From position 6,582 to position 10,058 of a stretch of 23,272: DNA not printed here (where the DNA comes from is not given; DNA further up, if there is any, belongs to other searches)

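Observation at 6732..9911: Orphan 1060-aa protein fusing an unknown N-terminal domain, an Upf1-like SF1B helicase and a C-terminal DUF2726 nuclease fold: candidate single-gene defence system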

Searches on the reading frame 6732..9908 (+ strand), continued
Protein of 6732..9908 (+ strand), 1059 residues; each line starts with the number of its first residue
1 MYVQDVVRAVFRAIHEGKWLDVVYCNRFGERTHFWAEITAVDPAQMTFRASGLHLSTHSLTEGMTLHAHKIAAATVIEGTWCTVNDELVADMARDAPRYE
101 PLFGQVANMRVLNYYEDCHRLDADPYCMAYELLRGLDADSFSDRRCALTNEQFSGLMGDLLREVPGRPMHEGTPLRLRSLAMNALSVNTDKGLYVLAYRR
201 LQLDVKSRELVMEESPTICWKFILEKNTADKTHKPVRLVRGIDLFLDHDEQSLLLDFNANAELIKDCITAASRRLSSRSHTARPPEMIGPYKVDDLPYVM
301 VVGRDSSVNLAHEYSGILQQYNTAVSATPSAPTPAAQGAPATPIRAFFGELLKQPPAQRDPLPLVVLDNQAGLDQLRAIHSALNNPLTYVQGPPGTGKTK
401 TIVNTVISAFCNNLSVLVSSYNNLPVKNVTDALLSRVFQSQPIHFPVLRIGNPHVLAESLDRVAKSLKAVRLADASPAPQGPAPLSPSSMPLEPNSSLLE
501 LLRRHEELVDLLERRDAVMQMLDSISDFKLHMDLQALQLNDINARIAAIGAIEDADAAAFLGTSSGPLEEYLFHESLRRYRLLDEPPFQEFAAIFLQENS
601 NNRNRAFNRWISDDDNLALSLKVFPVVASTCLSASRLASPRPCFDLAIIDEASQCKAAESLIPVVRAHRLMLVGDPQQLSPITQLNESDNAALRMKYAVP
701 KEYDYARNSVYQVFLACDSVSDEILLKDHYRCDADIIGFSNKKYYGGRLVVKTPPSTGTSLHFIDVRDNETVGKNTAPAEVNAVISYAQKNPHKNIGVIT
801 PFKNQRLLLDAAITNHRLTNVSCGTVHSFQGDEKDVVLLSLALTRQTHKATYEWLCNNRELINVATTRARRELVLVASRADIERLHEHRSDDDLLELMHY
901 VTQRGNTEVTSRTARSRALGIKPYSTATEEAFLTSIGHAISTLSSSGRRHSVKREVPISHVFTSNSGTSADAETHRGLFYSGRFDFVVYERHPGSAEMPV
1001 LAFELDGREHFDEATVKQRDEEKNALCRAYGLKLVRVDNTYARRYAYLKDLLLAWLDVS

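Call 42: search_dna_similar(query=window:6732-9908:+, collection=plasmids, mode=protein, max_evalue=1e-20, max_rows=15)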
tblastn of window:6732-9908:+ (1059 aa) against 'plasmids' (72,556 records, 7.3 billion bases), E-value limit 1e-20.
Records with a match: 9; places in all: 9; records where one place covers at least 80% of the query: 0.
Best place of each record, by identity: <60% 9.
By first word of the organism name: Nostoc 3; Parabacteroides 1; Gloeothece 1; Calothrix 1; Leptolinea 1; Streptomyces 1; Persicobacter 1.
By predicted mobility (MOB-suite, as given by PLSDB): mobilizable 6; non-mobilizable 3.
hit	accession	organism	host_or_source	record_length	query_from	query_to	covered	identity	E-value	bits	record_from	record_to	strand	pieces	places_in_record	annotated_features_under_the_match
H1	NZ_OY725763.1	Parabacteroides distasonis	-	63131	621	1032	39%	26.7%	8e-21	107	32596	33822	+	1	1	AAA domain-containing protein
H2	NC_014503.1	Gloeothece verrucosa PCC 7822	fresh water in rice field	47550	570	887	30%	31.2%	3e-21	108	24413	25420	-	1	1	AAA domain-containing protein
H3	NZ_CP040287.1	Nostoc sp. C057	Phaeoceros,pure culture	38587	572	888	30%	29.1%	2e-21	108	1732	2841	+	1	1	AAA domain-containing protein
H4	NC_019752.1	Calothrix sp. PCC 6303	-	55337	623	913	27%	31.6%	1e-23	116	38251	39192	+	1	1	AAA domain-containing protein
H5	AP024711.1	Leptolinea sp. HRD-7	-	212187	612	877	25%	33.8%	1e-30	139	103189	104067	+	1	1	hypothetical protein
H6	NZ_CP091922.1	Nostoc sp. UHCC 0870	cell culture,Brackish water, ...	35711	623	903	27%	31.2%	8e-23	113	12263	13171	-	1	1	DEAD/DEAH box helicase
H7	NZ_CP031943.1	Nostoc sphaeroides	whole organism,water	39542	619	888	25%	31.0%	1e-21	110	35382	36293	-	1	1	DEAD/DEAH box helicase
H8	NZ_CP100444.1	Streptomyces rimosus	pure culture,OTC cluster deletion ...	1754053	625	879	24%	32.6%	3e-28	131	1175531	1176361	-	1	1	record has no annotation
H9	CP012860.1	Persicobacter sp. JZB09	cell culture,soil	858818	621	870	24%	30.6%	2e-28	132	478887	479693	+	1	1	record has no annotation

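Call 43: search_dna_similar(query=window:6732-9908:+, collection=phages, mode=protein, max_evalue=1e-20, max_rows=15)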
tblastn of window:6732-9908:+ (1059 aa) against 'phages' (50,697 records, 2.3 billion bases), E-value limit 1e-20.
No match.

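Call 49: find_encoding_contigs(protein=P0053, flank=8000, max_places=1)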
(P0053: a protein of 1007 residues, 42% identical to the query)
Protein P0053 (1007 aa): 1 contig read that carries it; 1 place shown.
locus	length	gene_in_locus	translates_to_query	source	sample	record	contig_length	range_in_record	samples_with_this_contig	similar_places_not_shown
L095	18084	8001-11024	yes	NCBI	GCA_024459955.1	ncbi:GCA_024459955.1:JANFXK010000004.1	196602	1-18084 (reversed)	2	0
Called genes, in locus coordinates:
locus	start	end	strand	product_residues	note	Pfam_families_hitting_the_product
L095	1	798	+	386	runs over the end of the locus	PF04055:Radical_SAM, PF06968:BATS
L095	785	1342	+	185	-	PF02581:TMP-TENI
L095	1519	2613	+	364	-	PF13395:HNH_4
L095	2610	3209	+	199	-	PF03848:TehB (weak), PF13489:Methyltransf_23, PF08241:Methyltransf_11, PF08242:Methyltransf_12, PF13649:Methyltransf_25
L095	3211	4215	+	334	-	-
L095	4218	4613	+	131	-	PF00293:NUDIX, PF14815:NUDIX_4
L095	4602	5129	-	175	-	PF05656:DUF805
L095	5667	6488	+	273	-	-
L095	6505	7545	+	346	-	PF08240:ADH_N, PF16912:Glu_dehyd_C (faint), PF00107:ADH_zinc_N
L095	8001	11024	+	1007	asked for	PF01443:Viral_helicase1 (faint), PF13086:AAA_11, PF13245:AAA_19 (faint), PF13087:AAA_12, PF10881:DUF2726 (weak)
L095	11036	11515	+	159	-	-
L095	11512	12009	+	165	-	PF01569:PAP2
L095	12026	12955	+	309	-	PF00126:HTH_1, PF03466:LysR_substrate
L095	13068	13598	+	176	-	-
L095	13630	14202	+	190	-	-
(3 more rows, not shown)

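Call 50: find_encoding_contigs(protein=P0099, flank=8000, max_places=1)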
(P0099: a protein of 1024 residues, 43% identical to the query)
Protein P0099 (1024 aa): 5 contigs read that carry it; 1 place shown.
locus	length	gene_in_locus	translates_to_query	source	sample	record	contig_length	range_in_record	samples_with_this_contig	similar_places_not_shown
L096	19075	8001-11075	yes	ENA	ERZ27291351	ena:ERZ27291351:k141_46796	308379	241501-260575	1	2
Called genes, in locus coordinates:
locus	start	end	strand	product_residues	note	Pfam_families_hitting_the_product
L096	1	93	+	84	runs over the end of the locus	PF12637:TSCPD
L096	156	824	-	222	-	PF00857:Isochorismatase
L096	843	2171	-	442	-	PF06808:DctM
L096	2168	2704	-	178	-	PF04290:DctQ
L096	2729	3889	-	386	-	PF03480:DctP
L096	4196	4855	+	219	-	PF00392:GntR, PF07729:FCD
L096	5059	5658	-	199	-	PF00596:Aldolase_II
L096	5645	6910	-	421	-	PF06792:UPF0261, PF23189:UPF0261_C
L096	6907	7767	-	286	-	PF00753:Lactamase_B, PF23023:Anti-Pycsar_Apyc1 (weak)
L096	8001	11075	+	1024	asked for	PF13086:AAA_11, PF13245:AAA_19 (faint), PF13604:AAA_30 (faint), PF13087:AAA_12, PF10881:DUF2726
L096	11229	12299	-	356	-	-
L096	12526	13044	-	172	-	-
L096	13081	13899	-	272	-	PF14285:DUF4367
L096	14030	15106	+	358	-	PF03033:Glyco_transf_28, PF04101:Glyco_tran_28_C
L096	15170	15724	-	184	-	PF08281:Sigma70_r4_2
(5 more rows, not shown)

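Call 51: find_encoding_contigs(protein=P0052, flank=8000, max_places=2)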
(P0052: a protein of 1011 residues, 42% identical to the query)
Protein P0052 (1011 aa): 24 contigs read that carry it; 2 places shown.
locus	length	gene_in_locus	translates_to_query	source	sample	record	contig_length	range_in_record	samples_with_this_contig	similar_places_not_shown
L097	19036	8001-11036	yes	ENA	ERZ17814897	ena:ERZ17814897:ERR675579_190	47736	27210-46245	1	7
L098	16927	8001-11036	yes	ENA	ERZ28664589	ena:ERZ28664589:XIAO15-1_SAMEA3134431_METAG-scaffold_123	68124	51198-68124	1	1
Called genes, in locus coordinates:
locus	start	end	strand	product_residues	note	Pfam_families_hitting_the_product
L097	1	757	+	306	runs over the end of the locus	PF00005:ABC_tran, PF13304:AAA_21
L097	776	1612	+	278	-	-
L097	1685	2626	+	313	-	PF00512:HisKA, PF02518:HATPase_c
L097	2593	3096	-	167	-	PF03061:4HBT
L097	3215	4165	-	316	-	PF22847:Glyco_hydro_43_rel, PF04616:Glyco_hydro_43 (weak)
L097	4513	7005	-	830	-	PF14498:Glyco_hyd_65N_2, PF22124:Glyco_hydro_95_cat, PF21307:Glyco_hydro_95_C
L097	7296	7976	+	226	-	-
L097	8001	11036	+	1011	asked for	PF01443:Viral_helicase1 (faint), PF13086:AAA_11, PF13245:AAA_19, PF13604:AAA_30 (faint), PF13087:AAA_12, PF10881:DUF2726 (weak)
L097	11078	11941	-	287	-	PF01116:F_bP_aldolase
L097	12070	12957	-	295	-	PF00781:DAGK_cat, PF19279:YegS_C (weak)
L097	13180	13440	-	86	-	PF00381:PTS-HPr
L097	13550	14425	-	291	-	PF10298:WhiA_N, PF14527:LAGLIDADG_WhiA, PF02650:HTH_WhiA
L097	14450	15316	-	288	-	PF03668:RapZ-like_N, PF22740:PapZ_C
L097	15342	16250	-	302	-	PF01565:FAD_binding_4, PF02873:MurB_C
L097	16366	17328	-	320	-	PF00480:ROK, PF01869:BcrAD_BadFG (faint)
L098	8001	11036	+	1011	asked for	PF01443:Viral_helicase1 (faint), PF13086:AAA_11, PF13245:AAA_19, PF13604:AAA_30 (faint), PF13087:AAA_12, PF10881:DUF2726 (weak)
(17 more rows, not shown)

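Call 52: find_encoding_contigs(protein=P0008, flank=8000, max_places=2)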
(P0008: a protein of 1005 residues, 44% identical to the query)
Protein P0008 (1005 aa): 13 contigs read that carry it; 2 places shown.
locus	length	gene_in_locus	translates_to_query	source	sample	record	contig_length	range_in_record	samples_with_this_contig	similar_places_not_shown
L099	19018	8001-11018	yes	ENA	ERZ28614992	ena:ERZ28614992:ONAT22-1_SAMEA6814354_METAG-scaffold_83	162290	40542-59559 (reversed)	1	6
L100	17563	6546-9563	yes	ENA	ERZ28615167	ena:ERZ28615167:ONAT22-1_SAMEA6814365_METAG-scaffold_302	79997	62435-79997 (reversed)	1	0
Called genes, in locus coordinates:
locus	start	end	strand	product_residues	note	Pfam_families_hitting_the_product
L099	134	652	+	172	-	PF13302:Acetyltransf_3, PF00583:Acetyltransf_1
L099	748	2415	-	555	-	PF14262:Cthe_2159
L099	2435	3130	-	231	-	PF16316:DUF4956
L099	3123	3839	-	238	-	PF09359:VTC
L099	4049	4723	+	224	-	PF00072:Response_reg, PF00486:Trans_reg_C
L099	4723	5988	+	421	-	PF00512:HisKA, PF02518:HATPase_c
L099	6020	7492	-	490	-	PF00005:ABC_tran, PF02463:SMC_N (faint), PF13304:AAA_21 (faint), PF13401:AAA_22 (faint), PF00005:ABC_tran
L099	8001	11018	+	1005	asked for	PF01443:Viral_helicase1 (faint), PF13086:AAA_11, PF13245:AAA_19, PF13604:AAA_30 (faint), PF13087:AAA_12, PF10881:DUF2726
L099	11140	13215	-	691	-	PF00165:HTH_AraC (faint), PF12833:HTH_18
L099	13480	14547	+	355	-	PF13531:SBP_bac_11, PF01547:SBP_bac_1, PF13416:SBP_bac_8, PF13343:SBP_bac_6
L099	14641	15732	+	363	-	PF00005:ABC_tran, PF13304:AAA_21 (faint), PF08402:TOBE_2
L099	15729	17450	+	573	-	PF00528:BPD_transp_1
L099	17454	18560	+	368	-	PF00005:ABC_tran, PF13304:AAA_21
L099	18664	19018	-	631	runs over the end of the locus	PF00122:E1-E2_ATPase, PF00702:Hydrolase, PF12710:HAD (faint)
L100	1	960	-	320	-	?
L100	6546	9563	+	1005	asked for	PF01443:Viral_helicase1 (faint), PF13086:AAA_11, PF13245:AAA_19, PF13604:AAA_30 (faint), PF13087:AAA_12, PF10881:DUF2726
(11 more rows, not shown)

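Call 72: search_protein_families(library=padloc, alignment_id=A6, max_evalue=1e-25)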
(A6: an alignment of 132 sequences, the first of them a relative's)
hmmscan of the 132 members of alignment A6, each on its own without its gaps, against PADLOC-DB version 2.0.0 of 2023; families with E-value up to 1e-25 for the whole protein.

A. member 1, L001:8132-9160:+ (343 aa): 4 families
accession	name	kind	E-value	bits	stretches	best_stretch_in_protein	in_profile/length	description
PDLC00609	ZorB1|ZorB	-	1.5e-66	222.2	1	150-341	44-231/232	MotB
PDLC00641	ZorB2|ZorB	-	9.4e-38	128.2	1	162-337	54-235/238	MotB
PDLC00611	ZorB1|ZorB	-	1.5e-29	101.4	0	156-327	56-216/240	MotB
PDLC00608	ZorB1|ZorB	-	6.1e-29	99.1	0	147-330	43-231/243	MotB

B. families by the number of members that match (of 132 scanned): 49 families (the first 25 are shown)
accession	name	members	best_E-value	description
PDLC02861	DpdF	2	6.2e-200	DpdF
PDLC02864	DpdF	2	9.4e-180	DpdF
PDLC02870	DpdF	2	6.9e-133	DpdF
PDLC03928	PsyrT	2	3.4e-118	-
PDLC02865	DpdF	2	4.4e-89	DpdF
PDLC02859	DpdF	2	7.8e-66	DpdF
PDLC02863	DpdF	2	2.2e-59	DpdF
PDLC02868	DpdF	2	9.5e-56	DpdF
PDLC01089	C3a193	2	8.3e-51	poss. alt. Cas3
PDLC02855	DpdF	2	2.8e-44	DpdF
PDLC02872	DpdF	2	8.4e-44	DpdF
PDLC02857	DpdF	2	1e-33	DpdF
PDLC02867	DpdF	2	2.3e-33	DpdF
PDLC03034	MTase_I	1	5.1e-179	Type I methyltransferase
PDLC04213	HEC-02A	1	2.1e-127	-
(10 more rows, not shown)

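Call 73: search_protein_families(library=padloc, alignment_id=A3, max_evalue=1e-25)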
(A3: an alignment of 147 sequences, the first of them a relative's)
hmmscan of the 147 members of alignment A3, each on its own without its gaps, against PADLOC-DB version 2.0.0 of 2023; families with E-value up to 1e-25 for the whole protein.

A. member 1, L001:9580-9981:- (134 aa): 0 families

B. families by the number of members that match (of 147 scanned): 34 families (the first 25 are shown)
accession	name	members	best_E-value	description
PDLC03659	mREase_IV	1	1.8e-232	Type IV methyl-directed restriction enzyme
PDLC02861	DpdF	1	3.1e-200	DpdF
PDLC02864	DpdF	1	3.9e-181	DpdF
PDLC04786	PDC-S01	1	1.2e-136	-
PDLC02870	DpdF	1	3.6e-130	DpdF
PDLC04898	PDC-S06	1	3.5e-128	-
PDLC04792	PDC-S01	1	2.6e-124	-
PDLC01075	C3a139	1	5.6e-113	HKD+Snf2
PDLC03928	PsyrT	1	8.9e-110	-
PDLC05043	PDC-S57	1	6.1e-98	-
PDLC03658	mREase_IV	1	3.9e-93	Type IV methyl-directed restriction enzyme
PDLC02865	DpdF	1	6.4e-89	DpdF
PDLC04788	PDC-S01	1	8.2e-84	-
PDLC02859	DpdF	1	9.6e-65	DpdF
PDLC02868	DpdF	1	8.7e-58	DpdF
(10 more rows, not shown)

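Call 76: search_protein_families(library=padloc, alignment_id=A7, max_evalue=1e-25)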
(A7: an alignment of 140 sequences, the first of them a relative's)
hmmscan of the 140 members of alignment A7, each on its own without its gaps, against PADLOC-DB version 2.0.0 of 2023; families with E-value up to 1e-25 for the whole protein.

A. member 1, L077:13215-13832:+ (206 aa): 0 families

B. families by the number of members that match (of 140 scanned): 72 families (the first 25 are shown)
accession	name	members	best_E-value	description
PDLC04135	mad3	3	1.8e-29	mads_3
PDLC00176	HamB1|HamB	1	0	DEAD-box helicase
PDLC00190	HamB1|HamB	1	4.1e-213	DEAD-box helicase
PDLC04787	PDC-S01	1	1.3e-160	-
PDLC00186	HamB1|HamB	1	4.3e-130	DEAD-box helicase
PDLC02759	SspA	1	4.4e-128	SspA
PDLC02657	DndA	1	1.6e-123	DndA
PDLC00187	HamB1|HamB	1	3.3e-119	DEAD-box helicase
PDLC03739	RT_Ec107-like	1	2.9e-116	retron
PDLC02942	RT_III-A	1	2e-107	-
PDLC00200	HamB2|HamB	1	7.5e-103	DEAD-box helicase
PDLC00199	HamB2|HamB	1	1.4e-94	DEAD-box helicase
PDLC00185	HamB1|HamB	1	1.8e-89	DEAD-box helicase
PDLC02943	RT_III-A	1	4.7e-87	-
PDLC02946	RT_III-A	1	5.7e-86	-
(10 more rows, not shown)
